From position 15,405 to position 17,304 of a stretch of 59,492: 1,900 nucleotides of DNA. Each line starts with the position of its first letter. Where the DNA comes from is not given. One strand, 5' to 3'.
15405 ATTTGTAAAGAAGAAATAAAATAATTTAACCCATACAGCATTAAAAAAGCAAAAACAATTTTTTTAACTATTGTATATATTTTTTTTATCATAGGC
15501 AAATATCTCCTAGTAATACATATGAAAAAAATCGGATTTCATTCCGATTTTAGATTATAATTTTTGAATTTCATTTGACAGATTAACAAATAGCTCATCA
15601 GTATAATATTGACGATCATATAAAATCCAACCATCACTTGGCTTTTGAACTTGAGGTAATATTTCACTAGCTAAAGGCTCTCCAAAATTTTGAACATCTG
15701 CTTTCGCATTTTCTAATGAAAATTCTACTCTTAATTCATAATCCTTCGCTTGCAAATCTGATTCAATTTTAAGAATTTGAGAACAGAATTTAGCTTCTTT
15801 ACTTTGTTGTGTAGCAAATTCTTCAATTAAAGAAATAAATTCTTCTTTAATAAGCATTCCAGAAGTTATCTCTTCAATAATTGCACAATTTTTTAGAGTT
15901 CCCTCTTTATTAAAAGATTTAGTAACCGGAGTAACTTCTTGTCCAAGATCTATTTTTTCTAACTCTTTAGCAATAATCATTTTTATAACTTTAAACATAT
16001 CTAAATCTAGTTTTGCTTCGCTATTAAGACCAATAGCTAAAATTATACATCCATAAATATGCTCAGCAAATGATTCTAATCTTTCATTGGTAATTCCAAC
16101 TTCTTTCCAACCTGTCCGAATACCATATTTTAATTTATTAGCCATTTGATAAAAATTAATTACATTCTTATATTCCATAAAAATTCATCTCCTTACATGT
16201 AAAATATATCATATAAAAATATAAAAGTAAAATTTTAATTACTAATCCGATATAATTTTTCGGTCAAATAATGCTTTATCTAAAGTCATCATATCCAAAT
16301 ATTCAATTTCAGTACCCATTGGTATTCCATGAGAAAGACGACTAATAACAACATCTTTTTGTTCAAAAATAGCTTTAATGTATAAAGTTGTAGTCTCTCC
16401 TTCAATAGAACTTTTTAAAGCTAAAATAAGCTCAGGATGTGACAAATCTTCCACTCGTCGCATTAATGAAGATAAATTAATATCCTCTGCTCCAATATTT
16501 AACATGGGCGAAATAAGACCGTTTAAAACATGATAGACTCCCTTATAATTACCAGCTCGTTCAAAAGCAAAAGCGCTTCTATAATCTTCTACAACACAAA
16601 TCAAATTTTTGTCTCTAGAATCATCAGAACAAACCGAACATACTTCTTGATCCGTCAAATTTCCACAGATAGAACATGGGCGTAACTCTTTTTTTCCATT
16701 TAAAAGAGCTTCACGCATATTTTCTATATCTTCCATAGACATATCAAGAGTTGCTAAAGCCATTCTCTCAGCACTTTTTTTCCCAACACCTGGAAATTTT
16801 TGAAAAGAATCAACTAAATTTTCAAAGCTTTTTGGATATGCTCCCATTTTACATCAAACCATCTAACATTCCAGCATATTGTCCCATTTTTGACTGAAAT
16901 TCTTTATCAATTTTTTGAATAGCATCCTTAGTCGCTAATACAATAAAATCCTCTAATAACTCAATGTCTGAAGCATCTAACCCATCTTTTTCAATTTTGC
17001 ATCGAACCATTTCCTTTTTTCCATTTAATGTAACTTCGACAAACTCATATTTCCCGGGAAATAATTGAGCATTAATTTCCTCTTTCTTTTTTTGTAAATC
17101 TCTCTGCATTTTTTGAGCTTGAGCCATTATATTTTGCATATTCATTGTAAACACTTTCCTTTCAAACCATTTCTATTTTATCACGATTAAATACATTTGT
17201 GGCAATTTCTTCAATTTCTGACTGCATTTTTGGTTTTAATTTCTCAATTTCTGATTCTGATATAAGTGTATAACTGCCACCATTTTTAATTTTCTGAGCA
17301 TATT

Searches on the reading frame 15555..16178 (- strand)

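Call 27: search_protein_families(library=pfam, proteins=[window:15555-16178:-], max_evalue=0.001)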
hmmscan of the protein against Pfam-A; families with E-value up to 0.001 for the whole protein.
window:15555-16178:- (207 aa): 1 family
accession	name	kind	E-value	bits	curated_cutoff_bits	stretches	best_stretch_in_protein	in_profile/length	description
PF13023.12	HD_3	-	2.7e-14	53.8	22.5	1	14-149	2-136/165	HD domain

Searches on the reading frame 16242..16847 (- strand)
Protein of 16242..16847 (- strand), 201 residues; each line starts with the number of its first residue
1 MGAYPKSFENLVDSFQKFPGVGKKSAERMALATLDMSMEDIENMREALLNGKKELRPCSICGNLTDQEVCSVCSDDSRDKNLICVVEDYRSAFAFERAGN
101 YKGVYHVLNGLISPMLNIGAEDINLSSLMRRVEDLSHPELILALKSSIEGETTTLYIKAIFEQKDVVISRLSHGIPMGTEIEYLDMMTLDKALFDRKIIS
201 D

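Call 27: search_protein_families(library=pfam, proteins=[window:16242-16847:-], max_evalue=0.001)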
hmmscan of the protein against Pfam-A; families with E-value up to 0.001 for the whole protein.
window:16242-16847:- (201 aa): 5 families
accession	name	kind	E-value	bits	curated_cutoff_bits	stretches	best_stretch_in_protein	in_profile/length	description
PF13662.12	Toprim_4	-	2.6e-20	72.8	25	1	82-171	2-84/85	Toprim domain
PF21176.3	RecR_HhH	-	2.2e-12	47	27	1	9-49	2-42/45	RecR, helix-hairpin-helix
PF02132.21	RecR_ZnF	-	2e-09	37.4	22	1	56-75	2-21/21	RecR, Cys4-zinc finger domain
PF21175.2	RecR_C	-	2.7e-08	33.5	22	1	174-197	1-24/24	RecR, C-terminal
PF01751.28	Toprim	-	3.7e-05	24.2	23.1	1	83-169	2-94/96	Toprim domain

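Call 55: find_encoding_contigs(protein=window:16242-16847:-, flank=10000, max_places=10)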
Protein window:16242-16847:- (201 aa): 14 contigs read that carry it; 10 places shown.
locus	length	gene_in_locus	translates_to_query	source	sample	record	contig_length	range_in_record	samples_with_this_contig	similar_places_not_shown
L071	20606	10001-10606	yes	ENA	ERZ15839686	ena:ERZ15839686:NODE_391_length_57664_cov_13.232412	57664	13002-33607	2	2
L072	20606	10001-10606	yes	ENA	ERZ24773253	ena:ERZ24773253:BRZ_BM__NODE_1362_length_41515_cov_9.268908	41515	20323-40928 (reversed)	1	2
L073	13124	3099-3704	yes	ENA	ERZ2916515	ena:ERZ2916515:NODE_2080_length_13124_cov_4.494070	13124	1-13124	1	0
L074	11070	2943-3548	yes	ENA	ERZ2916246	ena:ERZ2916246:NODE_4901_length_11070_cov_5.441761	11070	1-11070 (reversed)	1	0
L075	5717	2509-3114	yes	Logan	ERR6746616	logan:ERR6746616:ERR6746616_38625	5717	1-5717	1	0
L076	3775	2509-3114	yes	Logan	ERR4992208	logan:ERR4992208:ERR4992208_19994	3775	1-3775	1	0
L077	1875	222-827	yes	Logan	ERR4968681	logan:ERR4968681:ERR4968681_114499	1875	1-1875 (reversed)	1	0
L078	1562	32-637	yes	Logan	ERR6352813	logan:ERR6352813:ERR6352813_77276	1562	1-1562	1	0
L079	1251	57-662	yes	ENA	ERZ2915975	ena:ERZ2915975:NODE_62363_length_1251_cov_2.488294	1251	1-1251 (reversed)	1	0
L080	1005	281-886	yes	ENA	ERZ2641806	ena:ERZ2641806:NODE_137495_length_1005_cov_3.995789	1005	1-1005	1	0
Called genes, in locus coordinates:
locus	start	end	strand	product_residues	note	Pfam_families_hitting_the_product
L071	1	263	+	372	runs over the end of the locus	PF00712:DNA_pol3_beta, PF02767:DNA_pol3_beta_2, PF02768:DNA_pol3_beta_3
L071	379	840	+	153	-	PF06338:ComK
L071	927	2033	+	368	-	PF02463:SMC_N, PF13175:AAA_15, PF13476:AAA_23, PF13514:AAA_27 (weak), PF13304:AAA_21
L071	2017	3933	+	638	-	PF02518:HATPase_c, PF00204:DNA_gyraseB, PF01751:Toprim, PF00986:DNA_gyraseB_C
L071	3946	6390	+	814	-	PF00521:DNA_topoisoIV, PF03989:DNA_gyraseA_C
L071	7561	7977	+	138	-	PF00383:dCMP_cyt_deam_1, PF14437:MafB19-deam, PF14439:Bd3614-deam (weak)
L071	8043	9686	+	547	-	PF13177:DNA_pol3_delta2, PF00004:AAA, PF22608:DNAX_ATPase_lid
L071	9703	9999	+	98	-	PF02575:YbaB_DNA_bd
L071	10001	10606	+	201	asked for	PF21176:RecR_HhH, PF02132:RecR_ZnF, PF13662:Toprim_4, PF21175:RecR_C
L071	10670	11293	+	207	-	PF13023:HD_3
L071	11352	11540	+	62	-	PF07441:BofA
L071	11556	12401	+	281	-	PF13177:DNA_pol3_delta2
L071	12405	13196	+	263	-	PF04468:PSP1, PF28472:PSP1_3rd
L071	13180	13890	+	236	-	PF05175:MTS, PF13649:Methyltransf_25, PF13847:Methyltransf_31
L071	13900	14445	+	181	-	PF01195:Pept_tRNA_hydro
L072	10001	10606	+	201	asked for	PF21176:RecR_HhH, PF02132:RecR_ZnF, PF13662:Toprim_4, PF21175:RecR_C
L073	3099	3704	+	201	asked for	PF21176:RecR_HhH, PF02132:RecR_ZnF, PF13662:Toprim_4, PF21175:RecR_C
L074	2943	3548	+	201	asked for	PF21176:RecR_HhH, PF02132:RecR_ZnF, PF13662:Toprim_4, PF21175:RecR_C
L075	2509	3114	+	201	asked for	PF21176:RecR_HhH, PF02132:RecR_ZnF, PF13662:Toprim_4, PF21175:RecR_C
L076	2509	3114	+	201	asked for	PF21176:RecR_HhH, PF02132:RecR_ZnF, PF13662:Toprim_4, PF21175:RecR_C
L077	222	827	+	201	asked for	PF21176:RecR_HhH, PF02132:RecR_ZnF, PF13662:Toprim_4, PF21175:RecR_C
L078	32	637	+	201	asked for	PF21176:RecR_HhH, PF02132:RecR_ZnF, PF13662:Toprim_4, PF21175:RecR_C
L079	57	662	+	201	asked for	PF21176:RecR_HhH, PF02132:RecR_ZnF, PF13662:Toprim_4, PF21175:RecR_C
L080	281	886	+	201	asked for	PF21176:RecR_HhH, PF02132:RecR_ZnF, PF13662:Toprim_4, PF21175:RecR_C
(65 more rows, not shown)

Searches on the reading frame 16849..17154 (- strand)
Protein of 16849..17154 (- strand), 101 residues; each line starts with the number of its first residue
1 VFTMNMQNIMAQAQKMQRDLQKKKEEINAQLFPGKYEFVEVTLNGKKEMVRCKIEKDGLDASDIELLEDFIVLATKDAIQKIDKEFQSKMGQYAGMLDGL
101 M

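Call 27: search_protein_families(library=pfam, proteins=[window:16849-17154:-], max_evalue=0.001)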
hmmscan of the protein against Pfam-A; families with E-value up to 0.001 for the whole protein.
window:16849-17154:- (101 aa): 1 family
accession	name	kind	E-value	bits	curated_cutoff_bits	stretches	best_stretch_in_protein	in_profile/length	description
PF02575.21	YbaB_DNA_bd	-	1.1e-20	74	25.5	1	10-97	1-90/91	YbaB/EbfC DNA-binding family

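Call 54: find_encoding_contigs(protein=window:16849-17154:-, flank=10000, max_places=10)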
Protein window:16849-17154:- (101 aa): no gene with exactly this product is on record in the collection.
